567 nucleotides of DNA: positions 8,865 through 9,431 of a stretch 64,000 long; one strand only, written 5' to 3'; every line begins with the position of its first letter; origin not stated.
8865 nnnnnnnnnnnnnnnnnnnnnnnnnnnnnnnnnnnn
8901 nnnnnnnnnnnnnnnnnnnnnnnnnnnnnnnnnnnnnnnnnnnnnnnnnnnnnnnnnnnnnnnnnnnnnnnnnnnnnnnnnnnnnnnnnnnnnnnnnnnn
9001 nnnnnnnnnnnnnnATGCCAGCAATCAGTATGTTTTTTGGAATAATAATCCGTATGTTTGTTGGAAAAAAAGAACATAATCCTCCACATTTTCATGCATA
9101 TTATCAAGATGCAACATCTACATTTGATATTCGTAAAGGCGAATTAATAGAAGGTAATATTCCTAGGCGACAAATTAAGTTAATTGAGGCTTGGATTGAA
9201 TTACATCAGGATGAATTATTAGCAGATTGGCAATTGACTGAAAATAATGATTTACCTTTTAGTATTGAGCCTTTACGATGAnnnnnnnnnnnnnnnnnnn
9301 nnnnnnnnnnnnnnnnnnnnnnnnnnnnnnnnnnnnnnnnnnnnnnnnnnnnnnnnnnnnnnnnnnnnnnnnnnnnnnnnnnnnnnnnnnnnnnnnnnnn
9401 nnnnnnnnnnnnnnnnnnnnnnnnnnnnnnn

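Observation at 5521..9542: Array of DUF4160-DUF2442 cassettes with a shared 5' module, two amputated copies and one orphan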

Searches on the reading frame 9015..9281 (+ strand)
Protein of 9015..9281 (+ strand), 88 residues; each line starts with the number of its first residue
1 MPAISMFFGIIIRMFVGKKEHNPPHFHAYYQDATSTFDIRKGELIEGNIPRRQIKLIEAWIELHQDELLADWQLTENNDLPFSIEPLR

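Call 9: search_protein_families(library=pfam, proteins=[window:9015-9281:+], max_evalue=0.01)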
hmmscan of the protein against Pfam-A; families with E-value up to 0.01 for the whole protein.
window:9015-9281:+ (88 aa): 1 family
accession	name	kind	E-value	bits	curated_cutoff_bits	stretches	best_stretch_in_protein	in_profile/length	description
PF13711.11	DUF4160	-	7e-25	87.4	23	1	9-73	1-65/65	Domain of unknown function (DUF4160)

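Call 10: find_encoding_contigs(protein=window:9015-9281:+, flank=10000, max_places=10)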
Protein window:9015-9281:+ (88 aa): no gene with exactly this product is on record in the collection.

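Call 13: find_homologous_proteins(query=window:9015-9281:+)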
Query window:9015-9281:+ (88 aa): 1154 proteins with E <= 0.001 among 1155 candidates; the best 120 are listed.
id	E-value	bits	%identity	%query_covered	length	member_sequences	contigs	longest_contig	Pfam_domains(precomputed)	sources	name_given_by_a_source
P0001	9.3e-45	168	100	85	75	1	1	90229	PF13711.12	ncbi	-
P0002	8.1e-43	162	76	100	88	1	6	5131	PF13711.12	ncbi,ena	-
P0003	2.2e-42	161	76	100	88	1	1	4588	PF13711.12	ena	-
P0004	4.3e-42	160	76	100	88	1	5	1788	PF13711.12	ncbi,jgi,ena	-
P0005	4.5e-42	160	77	100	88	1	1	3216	PF13711.12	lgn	-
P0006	3.2e-39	151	73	100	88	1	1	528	PF13711.12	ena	-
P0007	7.1e-39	149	72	100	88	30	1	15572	PF13711.12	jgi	jgi:hypothetical protein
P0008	8.0e-39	149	73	100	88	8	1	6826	PF13711.12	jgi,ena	-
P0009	9.4e-39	149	75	94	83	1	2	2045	PF13711.12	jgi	-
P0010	1.1e-38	149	75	99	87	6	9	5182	PF13711.12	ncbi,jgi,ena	-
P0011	1.2e-38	149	73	100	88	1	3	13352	PF13711.12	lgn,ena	-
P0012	3.4e-38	147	69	100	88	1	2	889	PF13711.12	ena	-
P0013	5.9e-38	147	67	100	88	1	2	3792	PF13711.12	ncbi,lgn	-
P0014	6.1e-38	147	69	100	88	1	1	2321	PF13711.12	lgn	-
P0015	8.3e-38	146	70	100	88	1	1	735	PF13711.12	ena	-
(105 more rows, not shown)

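Call 14: find_encoding_contigs(protein=P0001, flank=10000, max_places=5)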
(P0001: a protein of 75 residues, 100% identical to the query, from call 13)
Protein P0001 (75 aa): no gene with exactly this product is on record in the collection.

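Call 15: find_encoding_contigs(protein=P0002, flank=3000, max_places=6)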
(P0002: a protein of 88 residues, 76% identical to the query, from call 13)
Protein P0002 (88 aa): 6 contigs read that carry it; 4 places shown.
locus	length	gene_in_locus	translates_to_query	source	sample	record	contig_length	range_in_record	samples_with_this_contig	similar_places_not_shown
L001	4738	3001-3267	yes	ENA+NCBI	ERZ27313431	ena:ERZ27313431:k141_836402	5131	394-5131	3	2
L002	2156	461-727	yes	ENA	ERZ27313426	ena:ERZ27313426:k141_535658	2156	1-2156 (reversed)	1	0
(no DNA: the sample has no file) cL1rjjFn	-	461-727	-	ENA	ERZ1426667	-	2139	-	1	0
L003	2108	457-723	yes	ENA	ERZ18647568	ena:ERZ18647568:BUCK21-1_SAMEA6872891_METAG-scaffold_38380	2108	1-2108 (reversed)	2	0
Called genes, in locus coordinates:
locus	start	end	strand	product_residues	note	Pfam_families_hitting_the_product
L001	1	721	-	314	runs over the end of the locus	PF17761:DUF1016_N, PF00565:SNase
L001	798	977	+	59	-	-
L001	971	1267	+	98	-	PF05016:ParE_toxin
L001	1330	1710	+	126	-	-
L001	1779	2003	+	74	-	PF21748:UPF0150 (weak), PF15919:HicB_lk_antitox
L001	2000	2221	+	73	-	PF07927:HicA_toxin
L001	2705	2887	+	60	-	-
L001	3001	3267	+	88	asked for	PF13711:DUF4160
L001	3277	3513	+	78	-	PF10387:DUF2442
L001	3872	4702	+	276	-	-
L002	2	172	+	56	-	?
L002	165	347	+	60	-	-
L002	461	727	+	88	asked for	PF13711:DUF4160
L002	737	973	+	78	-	PF10387:DUF2442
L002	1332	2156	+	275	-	?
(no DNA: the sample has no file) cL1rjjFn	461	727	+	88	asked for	PF13711:DUF4160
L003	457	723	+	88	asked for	PF13711:DUF4160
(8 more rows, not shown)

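Call 19: find_encoding_contigs(protein=P0125, flank=5000, max_places=6)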
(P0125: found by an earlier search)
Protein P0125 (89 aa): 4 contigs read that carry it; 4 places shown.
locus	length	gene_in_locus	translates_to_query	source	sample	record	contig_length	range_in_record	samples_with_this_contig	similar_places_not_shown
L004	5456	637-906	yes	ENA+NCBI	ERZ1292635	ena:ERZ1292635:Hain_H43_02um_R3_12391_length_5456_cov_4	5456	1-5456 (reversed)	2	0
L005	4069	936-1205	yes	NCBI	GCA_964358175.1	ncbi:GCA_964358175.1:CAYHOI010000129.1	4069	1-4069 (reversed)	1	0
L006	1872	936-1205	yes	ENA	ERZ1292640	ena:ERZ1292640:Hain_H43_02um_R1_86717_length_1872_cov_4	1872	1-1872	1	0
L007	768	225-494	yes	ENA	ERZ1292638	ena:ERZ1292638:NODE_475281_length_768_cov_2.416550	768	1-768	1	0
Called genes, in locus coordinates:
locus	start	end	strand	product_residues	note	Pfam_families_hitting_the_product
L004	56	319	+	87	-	PF13711:DUF4160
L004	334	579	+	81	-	PF10387:DUF2442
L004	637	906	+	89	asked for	PF13711:DUF4160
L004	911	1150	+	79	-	PF10387:DUF2442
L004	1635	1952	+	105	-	PF01250:Ribosomal_S6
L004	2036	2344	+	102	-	PF00436:SSB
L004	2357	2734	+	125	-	PF00436:SSB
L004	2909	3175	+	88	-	PF01084:Ribosomal_S18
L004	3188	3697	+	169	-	PF01281:Ribosomal_L9_N, PF03948:Ribosomal_L9_C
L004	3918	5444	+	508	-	PF01541:GIY-YIG (faint), PF27096:UvrC_M, PF02151:UVR, PF22920:UvrC_RNaseH, PF08459:UvrC_RNaseH_dom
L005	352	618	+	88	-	PF13711:DUF4160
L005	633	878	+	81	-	PF10387:DUF2442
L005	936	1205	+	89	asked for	PF13711:DUF4160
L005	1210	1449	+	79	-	PF10387:DUF2442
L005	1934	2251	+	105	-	PF01250:Ribosomal_S6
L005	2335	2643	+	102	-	PF00436:SSB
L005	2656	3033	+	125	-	PF00436:SSB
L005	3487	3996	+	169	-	PF01281:Ribosomal_L9_N, PF03948:Ribosomal_L9_C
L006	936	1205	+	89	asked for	PF13711:DUF4160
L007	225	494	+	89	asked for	PF13711:DUF4160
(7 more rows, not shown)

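Call 20: find_encoding_contigs(protein=P0126, flank=5000, max_places=6)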
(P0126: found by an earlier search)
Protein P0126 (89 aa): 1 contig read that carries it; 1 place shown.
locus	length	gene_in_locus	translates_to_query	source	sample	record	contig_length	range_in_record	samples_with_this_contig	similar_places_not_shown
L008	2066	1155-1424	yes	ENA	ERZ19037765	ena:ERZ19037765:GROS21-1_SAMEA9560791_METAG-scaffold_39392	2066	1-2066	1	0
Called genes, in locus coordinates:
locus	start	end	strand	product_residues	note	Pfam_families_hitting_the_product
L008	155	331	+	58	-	-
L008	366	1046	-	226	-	-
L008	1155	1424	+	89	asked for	PF13711:DUF4160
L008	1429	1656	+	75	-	PF10387:DUF2442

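Call 43: find_homologous_proteins(query=P0121, max_evalue=1e-40)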
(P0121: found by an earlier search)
Query P0121 (359 aa): 7989 proteins with E <= 1e-40 among 8000 candidates; the best 120 are listed.
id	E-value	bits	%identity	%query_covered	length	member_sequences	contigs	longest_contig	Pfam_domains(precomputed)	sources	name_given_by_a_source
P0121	2.3e-235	798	100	100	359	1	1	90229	PF01926.30,PF03193.23,PF04548.23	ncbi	-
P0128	8.6e-172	589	71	99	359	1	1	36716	PF01926.30,PF03193.23,PF04548.23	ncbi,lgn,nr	ncbi:MAG: ribosome small subunit-dependent GTPase A [Candidatus Margulisbacteria bacterium]|nr:ribos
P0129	4.8e-168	577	73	99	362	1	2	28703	PF01926.30,PF00350.30,PF03193.23,PF04548.23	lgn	-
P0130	6.0e-161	553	71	99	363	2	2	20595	PF01926.30,PF03193.23,PF04548.23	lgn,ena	-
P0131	9.0e-157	540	69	99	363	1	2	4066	PF01926.30,PF03193.23,PF04548.23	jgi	-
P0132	1.5e-132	460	59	99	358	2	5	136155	PF01926.30,PF00005.34,PF03193.23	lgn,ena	-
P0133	1.8e-132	460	57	100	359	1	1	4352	PF01926.30,PF03193.23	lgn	-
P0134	1.7e-131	456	58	99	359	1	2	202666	PF01926.30,PF00005.34,PF03193.23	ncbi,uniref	ncbi:ribosome small subunit-dependent GTPase A [Thermoanaerobacterium saccharolyticum]|uniref:riboso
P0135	1.3e-130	454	57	99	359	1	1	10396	PF01926.30,PF00005.34,PF03193.23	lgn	-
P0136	1.6e-130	453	58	99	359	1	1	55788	PF01926.30,PF00005.34,PF03193.23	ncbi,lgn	ncbi:MAG: ribosome small subunit-dependent GTPase A [Acidobacteriota bacterium]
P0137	2.7e-130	453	58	98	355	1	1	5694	PF01926.30,PF03193.23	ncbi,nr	ncbi:MAG: ribosome small subunit-dependent GTPase A [Firmicutes bacterium]|nr:ribosome small subunit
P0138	4.0e-130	452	58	98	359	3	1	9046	PF01926.30,PF00005.34,PF03193.23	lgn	-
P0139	4.2e-130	452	57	98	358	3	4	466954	PF01926.30,PF00005.34,PF00350.30,PF03193.23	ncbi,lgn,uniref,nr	ncbi:ribosome small subunit-dependent GTPase A [Sinanaerobacter chloroacetimidivorans]|uniref:Small 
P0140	5.2e-130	452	57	100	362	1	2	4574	PF01926.30,PF00005.34,PF03193.23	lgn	-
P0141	8.6e-130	451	57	98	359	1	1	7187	PF01926.30,PF00005.34,PF03193.23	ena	-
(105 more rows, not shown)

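Call 44: find_encoding_contigs(protein=P0128, flank=10000, max_places=2)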
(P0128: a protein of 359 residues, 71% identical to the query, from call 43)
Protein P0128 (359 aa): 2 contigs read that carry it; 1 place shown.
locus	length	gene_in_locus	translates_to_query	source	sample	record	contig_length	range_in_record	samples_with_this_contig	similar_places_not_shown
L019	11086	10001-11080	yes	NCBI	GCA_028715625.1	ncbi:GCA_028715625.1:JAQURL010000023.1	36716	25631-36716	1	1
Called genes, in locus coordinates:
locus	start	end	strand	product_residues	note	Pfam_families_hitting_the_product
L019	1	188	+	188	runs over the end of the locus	-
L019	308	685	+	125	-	-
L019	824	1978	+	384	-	PF00999:Na_H_Exchanger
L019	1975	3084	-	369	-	PF02353:CMAS, PF13489:Methyltransf_23, PF01728:FtsJ (weak), PF05175:MTS (weak), PF08241:Methyltransf_11, PF08242:Methyltransf_12, PF13649:Methyltransf_25, PF13847:Methyltransf_31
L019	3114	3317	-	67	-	-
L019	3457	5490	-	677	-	PF02011:Glyco_hydro_48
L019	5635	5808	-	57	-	-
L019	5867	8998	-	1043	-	PF00583:Acetyltransf_1, PF13673:Acetyltransf_10 (weak)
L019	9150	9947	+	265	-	-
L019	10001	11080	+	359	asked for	PF03193:RsgA_GTPase, PF01926:MMR_HSR1, PF04548:AIG1 (faint)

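Call 45: find_encoding_contigs(protein=P0129, flank=10000, max_places=2)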
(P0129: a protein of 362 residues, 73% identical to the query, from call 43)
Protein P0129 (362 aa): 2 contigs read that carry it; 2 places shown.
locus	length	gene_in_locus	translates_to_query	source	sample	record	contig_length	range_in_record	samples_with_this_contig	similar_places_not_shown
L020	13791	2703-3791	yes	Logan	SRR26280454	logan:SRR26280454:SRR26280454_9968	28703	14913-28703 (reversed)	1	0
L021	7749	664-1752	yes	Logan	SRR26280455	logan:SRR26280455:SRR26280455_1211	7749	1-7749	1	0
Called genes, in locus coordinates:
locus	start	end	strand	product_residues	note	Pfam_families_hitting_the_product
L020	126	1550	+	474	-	-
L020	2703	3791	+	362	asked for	PF03193:RsgA_GTPase, PF00350:Dynamin_N (faint), PF01926:MMR_HSR1, PF04548:AIG1 (weak)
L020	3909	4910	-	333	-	PF01594:AI-2E_transport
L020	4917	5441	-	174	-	PF03350:UPF0114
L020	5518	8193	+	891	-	PF00690:Cation_ATPase_N, PF00122:E1-E2_ATPase, PF00702:Hydrolase, PF13246:Cation_ATPase, PF00689:Cation_ATPase_C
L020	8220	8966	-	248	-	-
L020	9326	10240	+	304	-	PF17761:DUF1016_N, PF00565:SNase (faint)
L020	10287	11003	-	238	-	PF11185:DUF2971 (weak)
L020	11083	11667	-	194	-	-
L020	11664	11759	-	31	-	-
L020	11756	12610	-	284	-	PF02498:Bro-N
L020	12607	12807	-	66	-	PF12728:HTH_17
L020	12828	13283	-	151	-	-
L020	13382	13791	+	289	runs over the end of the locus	-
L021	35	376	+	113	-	-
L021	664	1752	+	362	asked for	PF03193:RsgA_GTPase, PF00350:Dynamin_N (faint), PF01926:MMR_HSR1, PF04548:AIG1 (weak)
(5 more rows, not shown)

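Call 46: find_encoding_contigs(protein=P0130, flank=10000, max_places=2)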
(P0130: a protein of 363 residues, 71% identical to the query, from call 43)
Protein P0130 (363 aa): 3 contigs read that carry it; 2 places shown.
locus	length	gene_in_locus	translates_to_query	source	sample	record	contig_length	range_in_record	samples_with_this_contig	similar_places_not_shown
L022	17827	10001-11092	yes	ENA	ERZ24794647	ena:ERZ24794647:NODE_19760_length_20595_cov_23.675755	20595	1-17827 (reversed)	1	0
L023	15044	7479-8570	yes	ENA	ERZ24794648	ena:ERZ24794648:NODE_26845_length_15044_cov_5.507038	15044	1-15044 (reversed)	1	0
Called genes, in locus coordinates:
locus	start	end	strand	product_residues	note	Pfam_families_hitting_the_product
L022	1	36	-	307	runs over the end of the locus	PF02545:Maf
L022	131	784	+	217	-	-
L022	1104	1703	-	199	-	PF01797:Y1_Tnp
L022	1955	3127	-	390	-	-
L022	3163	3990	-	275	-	-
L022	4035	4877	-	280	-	PF00561:Abhydrolase_1, PF02230:Abhydrolase_2 (faint), PF12146:Hydrolase_4, PF20408:Abhydrolase_11 (faint), PF12697:Abhydrolase_6, PF06821:Ser_hydrolase (faint)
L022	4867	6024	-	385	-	PF01266:DAO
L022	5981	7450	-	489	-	PF00370:FGGY_N, PF02782:FGGY_C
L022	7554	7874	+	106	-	PF01909:NTP_transf_2, PF18765:Polbeta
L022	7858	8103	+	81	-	-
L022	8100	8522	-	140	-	PF03692:CxxCxxCC (faint)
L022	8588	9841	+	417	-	PF04851:ResIII, PF00270:DEAD, PF00271:Helicase_C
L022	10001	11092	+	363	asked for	PF04548:AIG1 (faint), PF03193:RsgA_GTPase, PF01926:MMR_HSR1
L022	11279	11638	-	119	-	PF00462:Glutaredoxin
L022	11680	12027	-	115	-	PF03960:ArsC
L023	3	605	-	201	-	?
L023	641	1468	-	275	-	-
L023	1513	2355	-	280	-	PF00561:Abhydrolase_1, PF02230:Abhydrolase_2 (faint), PF12146:Hydrolase_4, PF20408:Abhydrolase_11 (faint), PF12697:Abhydrolase_6, PF06821:Ser_hydrolase (faint)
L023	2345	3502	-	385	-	PF01266:DAO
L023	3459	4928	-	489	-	PF00370:FGGY_N, PF02782:FGGY_C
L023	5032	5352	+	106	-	PF01909:NTP_transf_2, PF18765:Polbeta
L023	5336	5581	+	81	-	-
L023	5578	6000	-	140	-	PF03692:CxxCxxCC (faint)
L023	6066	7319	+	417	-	PF04851:ResIII, PF00270:DEAD, PF00271:Helicase_C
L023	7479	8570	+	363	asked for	PF04548:AIG1 (faint), PF03193:RsgA_GTPase, PF01926:MMR_HSR1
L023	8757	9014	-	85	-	PF00462:Glutaredoxin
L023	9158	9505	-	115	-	PF03960:ArsC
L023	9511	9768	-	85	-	PF00462:Glutaredoxin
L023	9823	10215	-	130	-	PF02537:CRCB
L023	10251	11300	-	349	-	PF01758:SBF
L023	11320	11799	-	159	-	PF01451:LMWPc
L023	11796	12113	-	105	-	PF01022:HTH_5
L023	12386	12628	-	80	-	PF01541:GIY-YIG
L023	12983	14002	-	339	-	PF17761:DUF1016_N, PF06250:YhcG_C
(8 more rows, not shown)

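Call 56: find_homologous_proteins(query=P0124, max_evalue=1e-20)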
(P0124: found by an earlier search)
Query P0124 (89 aa): 264 proteins with E <= 1e-20 among 293 candidates; the best 120 are listed.
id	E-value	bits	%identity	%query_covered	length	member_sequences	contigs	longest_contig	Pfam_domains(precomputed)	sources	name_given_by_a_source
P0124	3.6e-53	195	100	100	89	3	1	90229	PF13711.12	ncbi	-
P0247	9.8e-49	181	90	100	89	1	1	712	PF13711.12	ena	-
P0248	3.3e-43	163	79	100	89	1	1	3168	PF13711.12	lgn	-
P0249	7.3e-41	156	73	100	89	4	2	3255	PF13711.12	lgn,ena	-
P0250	6.8e-33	130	63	99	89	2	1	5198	PF13711.12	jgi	-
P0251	9.3e-33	130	64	100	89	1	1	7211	PF13711.12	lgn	-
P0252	1.2e-32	129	63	99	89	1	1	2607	PF13711.12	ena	-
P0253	2.5e-32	128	67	99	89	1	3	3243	PF13711.12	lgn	-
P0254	6.4e-32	127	61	99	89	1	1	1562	PF13711.12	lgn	-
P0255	1.1e-31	126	61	99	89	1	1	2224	PF13711.12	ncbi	-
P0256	1.3e-31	126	67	99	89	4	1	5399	PF13711.12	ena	-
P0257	1.6e-31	126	61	99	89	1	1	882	PF13711.12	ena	-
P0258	1.8e-31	126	63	99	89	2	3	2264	PF13711.12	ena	-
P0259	2.0e-31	126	61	99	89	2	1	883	PF13711.12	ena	-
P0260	2.7e-31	125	63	99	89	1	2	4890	PF13711.12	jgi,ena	-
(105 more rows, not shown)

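Call 57: find_encoding_contigs(protein=P0248, flank=5000, max_places=4)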
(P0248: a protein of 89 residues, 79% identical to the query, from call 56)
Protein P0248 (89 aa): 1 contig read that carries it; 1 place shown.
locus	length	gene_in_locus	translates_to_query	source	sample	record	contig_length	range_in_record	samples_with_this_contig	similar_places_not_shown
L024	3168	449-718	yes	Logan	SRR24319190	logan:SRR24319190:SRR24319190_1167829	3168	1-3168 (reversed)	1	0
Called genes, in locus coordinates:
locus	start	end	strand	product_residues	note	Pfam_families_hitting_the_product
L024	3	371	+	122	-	?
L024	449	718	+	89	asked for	PF13711:DUF4160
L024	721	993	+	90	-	PF10387:DUF2442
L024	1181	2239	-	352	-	PF21088:MS_channel_1st, PF00924:MS_channel_2nd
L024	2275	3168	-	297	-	?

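Call 58: find_encoding_contigs(protein=P0249, flank=5000, max_places=4)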
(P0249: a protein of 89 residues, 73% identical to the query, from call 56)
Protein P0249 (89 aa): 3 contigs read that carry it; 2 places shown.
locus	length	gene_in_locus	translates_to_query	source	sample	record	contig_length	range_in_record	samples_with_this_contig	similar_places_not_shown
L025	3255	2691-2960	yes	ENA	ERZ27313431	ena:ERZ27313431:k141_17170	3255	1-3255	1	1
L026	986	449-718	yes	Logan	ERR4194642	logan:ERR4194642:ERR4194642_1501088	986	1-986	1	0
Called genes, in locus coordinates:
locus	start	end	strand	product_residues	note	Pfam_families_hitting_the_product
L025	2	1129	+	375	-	?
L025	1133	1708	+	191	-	PF02525:Flavodoxin_2, PF03358:FMN_red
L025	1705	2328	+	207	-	PF06445:GyrI-like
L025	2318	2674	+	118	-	PF04993:TfoX_N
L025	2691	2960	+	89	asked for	PF13711:DUF4160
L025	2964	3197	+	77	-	PF10387:DUF2442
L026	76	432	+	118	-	PF04993:TfoX_N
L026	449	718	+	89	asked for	PF13711:DUF4160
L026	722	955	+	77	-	PF10387:DUF2442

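Call 59: find_encoding_contigs(protein=P0247, flank=5000, max_places=4)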
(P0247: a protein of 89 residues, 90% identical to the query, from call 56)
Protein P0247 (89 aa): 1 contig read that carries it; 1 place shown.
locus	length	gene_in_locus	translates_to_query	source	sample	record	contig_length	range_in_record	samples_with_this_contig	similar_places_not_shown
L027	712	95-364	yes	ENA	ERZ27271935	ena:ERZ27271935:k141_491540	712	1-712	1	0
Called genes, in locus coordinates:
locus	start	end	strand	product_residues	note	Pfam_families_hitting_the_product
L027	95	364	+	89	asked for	PF13711:DUF4160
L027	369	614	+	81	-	PF10387:DUF2442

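Call 64: search_solved_structures(query=window:9015-9278:+, max_evalue=1)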
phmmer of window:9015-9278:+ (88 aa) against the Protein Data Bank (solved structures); distinct sequences matched with E-value up to 1: 1.
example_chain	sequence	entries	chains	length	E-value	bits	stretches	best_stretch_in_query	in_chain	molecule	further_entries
2dla_A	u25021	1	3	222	0.84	13.3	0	35-77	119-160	397aa long hypothetical protein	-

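Call 68: find_encoding_contigs(protein=P0010, flank=5000, max_places=10)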
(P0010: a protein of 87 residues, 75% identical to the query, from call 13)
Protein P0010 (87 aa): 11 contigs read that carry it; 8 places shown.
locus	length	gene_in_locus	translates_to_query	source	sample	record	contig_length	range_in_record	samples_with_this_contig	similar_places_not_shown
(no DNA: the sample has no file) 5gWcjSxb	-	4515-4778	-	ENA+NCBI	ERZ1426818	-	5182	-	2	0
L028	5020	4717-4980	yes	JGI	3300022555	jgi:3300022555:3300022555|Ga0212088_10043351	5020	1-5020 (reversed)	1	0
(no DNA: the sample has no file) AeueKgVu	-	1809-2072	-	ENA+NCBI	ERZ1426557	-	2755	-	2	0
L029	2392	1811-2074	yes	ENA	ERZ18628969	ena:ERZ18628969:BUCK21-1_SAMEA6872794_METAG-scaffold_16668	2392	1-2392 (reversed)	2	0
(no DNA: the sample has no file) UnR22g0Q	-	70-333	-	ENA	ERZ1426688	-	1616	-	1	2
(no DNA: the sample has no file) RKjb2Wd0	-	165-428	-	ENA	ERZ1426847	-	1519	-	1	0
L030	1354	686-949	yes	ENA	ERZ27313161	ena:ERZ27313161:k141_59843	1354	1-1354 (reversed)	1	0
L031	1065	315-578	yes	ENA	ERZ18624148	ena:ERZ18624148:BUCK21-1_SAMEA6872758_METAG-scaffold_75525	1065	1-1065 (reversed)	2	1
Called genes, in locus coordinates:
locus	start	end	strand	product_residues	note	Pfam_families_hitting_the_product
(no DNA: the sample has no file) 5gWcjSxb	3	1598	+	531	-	?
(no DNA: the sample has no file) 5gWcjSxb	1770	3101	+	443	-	-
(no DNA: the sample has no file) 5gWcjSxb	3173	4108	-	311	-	PF17761:DUF1016_N, PF00565:SNase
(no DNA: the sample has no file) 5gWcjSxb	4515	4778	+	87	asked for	PF13711:DUF4160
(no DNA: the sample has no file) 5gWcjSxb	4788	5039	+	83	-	PF10387:DUF2442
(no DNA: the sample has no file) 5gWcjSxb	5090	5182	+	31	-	?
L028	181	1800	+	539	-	PF00004:AAA, PF17862:AAA_lid_3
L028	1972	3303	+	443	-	-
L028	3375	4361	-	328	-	PF17761:DUF1016_N, PF00565:SNase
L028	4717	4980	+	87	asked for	PF13711:DUF4160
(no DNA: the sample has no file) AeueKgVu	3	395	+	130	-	?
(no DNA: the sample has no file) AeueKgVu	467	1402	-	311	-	PF17761:DUF1016_N, PF00565:SNase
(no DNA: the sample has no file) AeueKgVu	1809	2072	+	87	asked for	PF13711:DUF4160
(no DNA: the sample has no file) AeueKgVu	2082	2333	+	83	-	PF10387:DUF2442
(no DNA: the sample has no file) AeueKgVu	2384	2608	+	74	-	PF21748:UPF0150 (weak), PF15919:HicB_lk_antitox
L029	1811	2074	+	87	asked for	PF13711:DUF4160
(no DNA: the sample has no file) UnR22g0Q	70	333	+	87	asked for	PF13711:DUF4160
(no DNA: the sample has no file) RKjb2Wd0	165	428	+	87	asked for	PF13711:DUF4160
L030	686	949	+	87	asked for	PF13711:DUF4160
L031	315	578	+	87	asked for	PF13711:DUF4160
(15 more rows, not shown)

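Call 80: predict_structure(alignment_id=A3)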
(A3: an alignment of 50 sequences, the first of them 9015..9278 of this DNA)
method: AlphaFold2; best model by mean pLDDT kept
length: 88 residues; sequences in the alignment: 50
mean_pLDDT: 95.0   pTM: 0.86
mean pLDDT of the five models: 95.0, 94.8, 94.2, 93.8, 93.5
residues with pLDDT >= 90: 80; 70-90: 4; 50-70: 4; < 50: 0
segments of 3 or more residues with pLDDT < 50: none
pLDDT, mean of each block of 10 residues (from residue 1): 97 86 90 98 97 99 98 94 97
secondary structure, 60 per line:
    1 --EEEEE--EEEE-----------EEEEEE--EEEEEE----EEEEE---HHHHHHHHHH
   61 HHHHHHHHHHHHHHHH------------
elements in order: E3-7 E10-13 E25-30 E33-38 E43-47 H51-76
